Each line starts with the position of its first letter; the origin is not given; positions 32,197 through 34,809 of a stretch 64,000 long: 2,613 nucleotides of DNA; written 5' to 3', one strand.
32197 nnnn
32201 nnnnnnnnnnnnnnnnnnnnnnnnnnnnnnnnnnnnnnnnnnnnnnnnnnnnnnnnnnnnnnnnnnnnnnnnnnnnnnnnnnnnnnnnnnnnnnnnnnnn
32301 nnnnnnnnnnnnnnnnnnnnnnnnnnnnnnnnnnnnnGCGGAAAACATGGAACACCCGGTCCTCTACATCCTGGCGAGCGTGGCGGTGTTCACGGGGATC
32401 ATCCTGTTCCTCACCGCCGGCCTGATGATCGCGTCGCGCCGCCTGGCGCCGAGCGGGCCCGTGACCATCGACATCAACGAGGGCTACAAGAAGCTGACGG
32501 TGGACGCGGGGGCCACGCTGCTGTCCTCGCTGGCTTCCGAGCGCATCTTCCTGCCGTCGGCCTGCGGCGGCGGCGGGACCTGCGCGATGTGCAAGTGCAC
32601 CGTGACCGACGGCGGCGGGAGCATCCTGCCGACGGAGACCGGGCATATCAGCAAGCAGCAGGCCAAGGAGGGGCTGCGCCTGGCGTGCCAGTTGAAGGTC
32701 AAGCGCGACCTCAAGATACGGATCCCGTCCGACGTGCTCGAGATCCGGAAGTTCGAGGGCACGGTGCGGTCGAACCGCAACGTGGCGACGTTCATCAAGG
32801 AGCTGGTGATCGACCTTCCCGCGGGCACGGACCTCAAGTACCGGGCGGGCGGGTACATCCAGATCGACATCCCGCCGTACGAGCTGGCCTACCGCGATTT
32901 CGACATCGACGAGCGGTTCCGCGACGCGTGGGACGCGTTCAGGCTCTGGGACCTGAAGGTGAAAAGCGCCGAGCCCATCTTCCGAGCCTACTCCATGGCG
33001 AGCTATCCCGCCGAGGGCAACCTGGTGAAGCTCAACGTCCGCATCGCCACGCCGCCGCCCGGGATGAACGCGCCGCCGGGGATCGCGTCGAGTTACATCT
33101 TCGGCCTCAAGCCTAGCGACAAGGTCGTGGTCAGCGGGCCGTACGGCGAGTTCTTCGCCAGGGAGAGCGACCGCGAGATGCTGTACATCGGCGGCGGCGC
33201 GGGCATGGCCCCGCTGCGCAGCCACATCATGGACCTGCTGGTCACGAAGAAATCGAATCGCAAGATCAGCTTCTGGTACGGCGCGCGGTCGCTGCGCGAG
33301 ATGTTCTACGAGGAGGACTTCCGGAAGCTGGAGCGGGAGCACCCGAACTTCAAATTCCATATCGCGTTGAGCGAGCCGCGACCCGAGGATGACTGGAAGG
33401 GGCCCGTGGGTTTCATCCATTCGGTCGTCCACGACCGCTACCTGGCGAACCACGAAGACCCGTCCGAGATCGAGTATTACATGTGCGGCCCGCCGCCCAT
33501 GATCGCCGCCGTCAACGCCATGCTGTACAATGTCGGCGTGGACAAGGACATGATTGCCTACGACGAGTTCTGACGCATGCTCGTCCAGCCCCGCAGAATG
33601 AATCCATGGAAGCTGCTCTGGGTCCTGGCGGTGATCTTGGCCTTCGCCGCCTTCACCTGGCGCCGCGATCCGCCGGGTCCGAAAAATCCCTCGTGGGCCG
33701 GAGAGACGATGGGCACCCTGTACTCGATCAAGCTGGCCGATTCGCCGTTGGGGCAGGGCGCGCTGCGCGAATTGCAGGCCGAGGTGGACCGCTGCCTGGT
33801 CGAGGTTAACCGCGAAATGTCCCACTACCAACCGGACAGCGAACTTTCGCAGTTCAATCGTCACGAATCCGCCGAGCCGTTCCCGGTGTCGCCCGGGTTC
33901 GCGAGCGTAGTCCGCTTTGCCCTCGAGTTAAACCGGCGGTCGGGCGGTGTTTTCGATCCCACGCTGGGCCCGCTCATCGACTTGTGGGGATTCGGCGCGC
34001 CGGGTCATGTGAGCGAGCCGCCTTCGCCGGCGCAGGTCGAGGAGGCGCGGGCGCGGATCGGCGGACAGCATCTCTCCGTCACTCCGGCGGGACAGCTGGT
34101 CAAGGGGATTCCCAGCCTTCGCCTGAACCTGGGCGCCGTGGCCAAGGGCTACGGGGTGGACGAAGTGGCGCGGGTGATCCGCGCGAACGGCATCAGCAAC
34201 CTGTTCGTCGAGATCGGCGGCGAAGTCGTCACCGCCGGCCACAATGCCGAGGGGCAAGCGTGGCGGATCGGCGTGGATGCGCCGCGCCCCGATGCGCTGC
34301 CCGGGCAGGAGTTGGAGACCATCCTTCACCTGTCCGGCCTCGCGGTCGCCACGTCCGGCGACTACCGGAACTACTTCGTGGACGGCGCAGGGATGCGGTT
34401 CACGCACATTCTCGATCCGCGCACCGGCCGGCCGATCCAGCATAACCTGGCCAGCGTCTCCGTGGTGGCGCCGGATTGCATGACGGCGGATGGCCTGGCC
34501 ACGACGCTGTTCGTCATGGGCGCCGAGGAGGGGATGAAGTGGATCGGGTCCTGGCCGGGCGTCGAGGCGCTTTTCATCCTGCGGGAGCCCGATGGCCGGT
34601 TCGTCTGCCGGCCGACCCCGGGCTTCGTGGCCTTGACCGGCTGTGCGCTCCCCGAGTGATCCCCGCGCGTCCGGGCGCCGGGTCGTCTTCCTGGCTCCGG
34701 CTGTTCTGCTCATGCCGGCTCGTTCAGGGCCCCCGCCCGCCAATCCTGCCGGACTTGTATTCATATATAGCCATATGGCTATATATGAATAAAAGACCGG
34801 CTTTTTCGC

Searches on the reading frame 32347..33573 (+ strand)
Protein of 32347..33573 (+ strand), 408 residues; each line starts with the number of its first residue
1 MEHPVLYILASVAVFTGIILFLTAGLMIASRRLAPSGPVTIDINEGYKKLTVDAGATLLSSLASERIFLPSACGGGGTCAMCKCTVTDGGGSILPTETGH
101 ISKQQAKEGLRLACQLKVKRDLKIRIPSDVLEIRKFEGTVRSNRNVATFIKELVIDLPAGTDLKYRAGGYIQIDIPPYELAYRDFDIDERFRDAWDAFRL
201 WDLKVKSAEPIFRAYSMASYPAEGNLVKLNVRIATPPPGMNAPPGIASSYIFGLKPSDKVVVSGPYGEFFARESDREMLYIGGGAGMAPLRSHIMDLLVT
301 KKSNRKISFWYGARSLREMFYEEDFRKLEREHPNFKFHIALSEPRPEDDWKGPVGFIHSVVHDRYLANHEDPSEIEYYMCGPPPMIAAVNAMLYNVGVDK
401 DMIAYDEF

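Call 52: search_protein_families(library=pfam, proteins=[window:32347-33573:+], max_evalue=0.00001)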
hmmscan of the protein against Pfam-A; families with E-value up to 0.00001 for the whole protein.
window:32347-33573:+ (408 aa): 3 families
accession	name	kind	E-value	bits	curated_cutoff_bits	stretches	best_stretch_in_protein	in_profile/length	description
PF00175.26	NAD_binding_1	-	2.6e-17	63.9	22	1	281-390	2-108/109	Oxidoreductase NAD-binding domain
PF00111.32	Fer2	-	1.8e-10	41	21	1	48-119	8-77/77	2Fe-2S iron-sulfur cluster binding domain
PF00970.30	FAD_binding_6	-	7.2e-07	29.9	21.1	0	207-269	43-97/99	Oxidoreductase FAD-binding domain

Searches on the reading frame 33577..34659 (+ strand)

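Call 52: search_protein_families(library=pfam, proteins=[window:33577-34659:+], max_evalue=0.00001)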
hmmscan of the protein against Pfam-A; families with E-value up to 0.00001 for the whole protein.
window:33577-34659:+ (360 aa): 1 family
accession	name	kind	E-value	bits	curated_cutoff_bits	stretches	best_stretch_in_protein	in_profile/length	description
PF02424.20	ApbE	-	3.8e-89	299.2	25.6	1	45-333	1-266/266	ApbE family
